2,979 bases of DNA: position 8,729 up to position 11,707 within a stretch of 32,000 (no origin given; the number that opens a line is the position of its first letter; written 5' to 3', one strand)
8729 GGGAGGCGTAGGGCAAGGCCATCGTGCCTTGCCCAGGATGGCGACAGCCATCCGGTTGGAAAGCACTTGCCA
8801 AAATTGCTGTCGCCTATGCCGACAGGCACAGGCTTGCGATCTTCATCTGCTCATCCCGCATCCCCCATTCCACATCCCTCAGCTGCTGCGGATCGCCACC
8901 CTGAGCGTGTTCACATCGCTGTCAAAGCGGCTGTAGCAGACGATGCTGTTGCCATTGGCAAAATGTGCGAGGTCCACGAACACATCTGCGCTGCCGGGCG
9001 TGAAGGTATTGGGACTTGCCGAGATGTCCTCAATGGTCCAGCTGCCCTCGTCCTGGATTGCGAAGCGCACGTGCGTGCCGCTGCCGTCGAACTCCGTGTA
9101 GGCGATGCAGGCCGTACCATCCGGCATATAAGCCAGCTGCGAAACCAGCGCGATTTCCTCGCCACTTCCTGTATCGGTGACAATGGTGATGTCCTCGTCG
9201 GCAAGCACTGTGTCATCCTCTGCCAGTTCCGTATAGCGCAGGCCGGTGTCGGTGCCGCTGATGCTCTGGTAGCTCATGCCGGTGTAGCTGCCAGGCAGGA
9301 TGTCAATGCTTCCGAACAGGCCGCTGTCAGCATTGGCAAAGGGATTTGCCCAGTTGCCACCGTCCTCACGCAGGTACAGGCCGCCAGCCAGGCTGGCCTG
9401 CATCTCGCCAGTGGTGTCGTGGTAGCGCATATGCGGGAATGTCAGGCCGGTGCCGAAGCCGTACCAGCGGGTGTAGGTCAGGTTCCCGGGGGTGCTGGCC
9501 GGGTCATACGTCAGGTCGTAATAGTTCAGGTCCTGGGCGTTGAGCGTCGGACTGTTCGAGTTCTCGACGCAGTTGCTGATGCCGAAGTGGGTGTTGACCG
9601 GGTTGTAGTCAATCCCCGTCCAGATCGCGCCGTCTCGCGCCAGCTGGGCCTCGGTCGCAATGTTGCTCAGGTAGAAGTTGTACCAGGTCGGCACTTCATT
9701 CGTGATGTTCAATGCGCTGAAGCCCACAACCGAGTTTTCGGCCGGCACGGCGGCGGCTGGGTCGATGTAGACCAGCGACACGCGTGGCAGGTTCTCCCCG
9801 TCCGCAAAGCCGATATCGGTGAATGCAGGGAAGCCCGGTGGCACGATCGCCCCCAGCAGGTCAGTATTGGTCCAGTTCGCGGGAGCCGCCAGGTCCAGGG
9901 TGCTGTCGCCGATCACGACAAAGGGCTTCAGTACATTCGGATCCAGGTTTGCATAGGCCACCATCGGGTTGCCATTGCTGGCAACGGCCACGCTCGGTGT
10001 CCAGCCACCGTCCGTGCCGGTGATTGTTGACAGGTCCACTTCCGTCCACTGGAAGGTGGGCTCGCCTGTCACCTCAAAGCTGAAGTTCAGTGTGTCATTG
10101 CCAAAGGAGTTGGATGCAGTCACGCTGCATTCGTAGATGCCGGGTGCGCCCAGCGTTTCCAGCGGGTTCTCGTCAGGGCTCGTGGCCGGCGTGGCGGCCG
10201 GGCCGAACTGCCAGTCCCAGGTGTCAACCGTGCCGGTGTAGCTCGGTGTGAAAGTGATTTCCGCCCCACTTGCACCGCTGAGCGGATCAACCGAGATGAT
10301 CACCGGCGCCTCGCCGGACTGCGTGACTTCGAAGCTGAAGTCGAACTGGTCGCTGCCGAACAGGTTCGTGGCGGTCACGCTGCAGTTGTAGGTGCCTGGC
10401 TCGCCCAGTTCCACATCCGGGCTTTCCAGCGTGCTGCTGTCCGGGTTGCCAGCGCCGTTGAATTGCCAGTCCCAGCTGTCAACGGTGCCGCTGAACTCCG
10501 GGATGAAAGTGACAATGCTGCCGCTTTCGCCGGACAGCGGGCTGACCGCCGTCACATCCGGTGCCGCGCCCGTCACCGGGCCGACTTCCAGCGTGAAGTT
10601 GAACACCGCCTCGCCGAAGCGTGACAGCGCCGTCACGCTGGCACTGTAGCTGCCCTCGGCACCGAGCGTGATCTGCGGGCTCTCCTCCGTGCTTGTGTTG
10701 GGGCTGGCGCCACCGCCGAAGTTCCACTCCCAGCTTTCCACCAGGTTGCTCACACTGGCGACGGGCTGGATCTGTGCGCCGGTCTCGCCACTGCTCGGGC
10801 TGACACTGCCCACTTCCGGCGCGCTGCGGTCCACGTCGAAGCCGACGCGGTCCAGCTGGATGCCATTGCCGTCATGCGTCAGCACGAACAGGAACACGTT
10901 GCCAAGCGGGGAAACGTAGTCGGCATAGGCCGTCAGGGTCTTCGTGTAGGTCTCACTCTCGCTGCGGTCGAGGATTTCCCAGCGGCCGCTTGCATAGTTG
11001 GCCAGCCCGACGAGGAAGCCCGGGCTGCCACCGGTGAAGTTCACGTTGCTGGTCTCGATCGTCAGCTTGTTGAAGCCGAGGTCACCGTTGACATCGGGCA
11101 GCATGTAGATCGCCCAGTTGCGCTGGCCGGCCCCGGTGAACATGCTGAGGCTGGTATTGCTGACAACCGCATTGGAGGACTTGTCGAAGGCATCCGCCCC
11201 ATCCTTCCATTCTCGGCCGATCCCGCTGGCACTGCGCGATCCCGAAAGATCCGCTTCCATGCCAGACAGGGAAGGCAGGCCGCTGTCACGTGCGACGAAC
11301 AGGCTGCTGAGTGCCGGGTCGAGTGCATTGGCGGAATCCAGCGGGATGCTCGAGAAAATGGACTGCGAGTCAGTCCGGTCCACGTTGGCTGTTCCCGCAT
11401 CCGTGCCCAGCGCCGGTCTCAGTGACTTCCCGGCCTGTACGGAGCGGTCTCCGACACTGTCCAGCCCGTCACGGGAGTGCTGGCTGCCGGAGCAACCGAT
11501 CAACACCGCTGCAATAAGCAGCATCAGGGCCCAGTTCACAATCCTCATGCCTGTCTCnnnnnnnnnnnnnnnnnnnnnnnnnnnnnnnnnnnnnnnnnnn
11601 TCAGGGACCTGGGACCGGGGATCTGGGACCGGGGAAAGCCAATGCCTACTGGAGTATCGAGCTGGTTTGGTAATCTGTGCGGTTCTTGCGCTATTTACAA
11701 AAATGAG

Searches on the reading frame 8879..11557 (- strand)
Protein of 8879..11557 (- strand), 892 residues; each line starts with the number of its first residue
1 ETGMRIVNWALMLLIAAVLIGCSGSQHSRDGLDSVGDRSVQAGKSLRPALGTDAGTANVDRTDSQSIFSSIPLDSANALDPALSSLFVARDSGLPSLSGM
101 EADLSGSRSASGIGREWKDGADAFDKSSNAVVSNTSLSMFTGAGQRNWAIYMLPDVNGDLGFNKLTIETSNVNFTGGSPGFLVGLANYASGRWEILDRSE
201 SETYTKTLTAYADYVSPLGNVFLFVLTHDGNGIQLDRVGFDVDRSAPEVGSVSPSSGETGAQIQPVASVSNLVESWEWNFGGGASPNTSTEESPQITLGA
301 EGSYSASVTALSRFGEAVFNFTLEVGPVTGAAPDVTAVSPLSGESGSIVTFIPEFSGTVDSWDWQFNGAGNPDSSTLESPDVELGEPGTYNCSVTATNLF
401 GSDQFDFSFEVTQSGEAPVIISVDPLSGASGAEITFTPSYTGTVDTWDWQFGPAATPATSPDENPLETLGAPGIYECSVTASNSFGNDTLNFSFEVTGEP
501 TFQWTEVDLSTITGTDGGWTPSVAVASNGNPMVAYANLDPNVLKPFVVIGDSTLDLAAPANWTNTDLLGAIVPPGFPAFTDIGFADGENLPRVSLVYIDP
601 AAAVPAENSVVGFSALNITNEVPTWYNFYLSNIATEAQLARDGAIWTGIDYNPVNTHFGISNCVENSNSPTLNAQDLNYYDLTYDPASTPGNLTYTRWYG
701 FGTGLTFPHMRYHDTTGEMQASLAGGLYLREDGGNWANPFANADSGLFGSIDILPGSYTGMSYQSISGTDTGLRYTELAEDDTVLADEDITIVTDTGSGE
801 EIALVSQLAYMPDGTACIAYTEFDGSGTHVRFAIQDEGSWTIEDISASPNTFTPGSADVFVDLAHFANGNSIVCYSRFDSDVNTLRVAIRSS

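Call 91: search_protein_families(library=pfam, proteins=[window:8879-11557:-], max_evalue=0.1)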
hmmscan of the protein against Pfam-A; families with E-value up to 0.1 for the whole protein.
window:8879-11557:- (892 aa): 3 families
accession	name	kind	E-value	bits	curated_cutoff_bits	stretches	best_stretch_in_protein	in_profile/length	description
PF00801.26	PKD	-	5e-12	46.1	23.5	3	421-494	4-78/80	PKD domain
PF18911.6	PKD_4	-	6.6e-11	42.5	27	2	417-491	3-78/85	PKD domain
PF07679.22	I-set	-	0.072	13.6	23.7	0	373-411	54-90/90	Immunoglobulin I-set domain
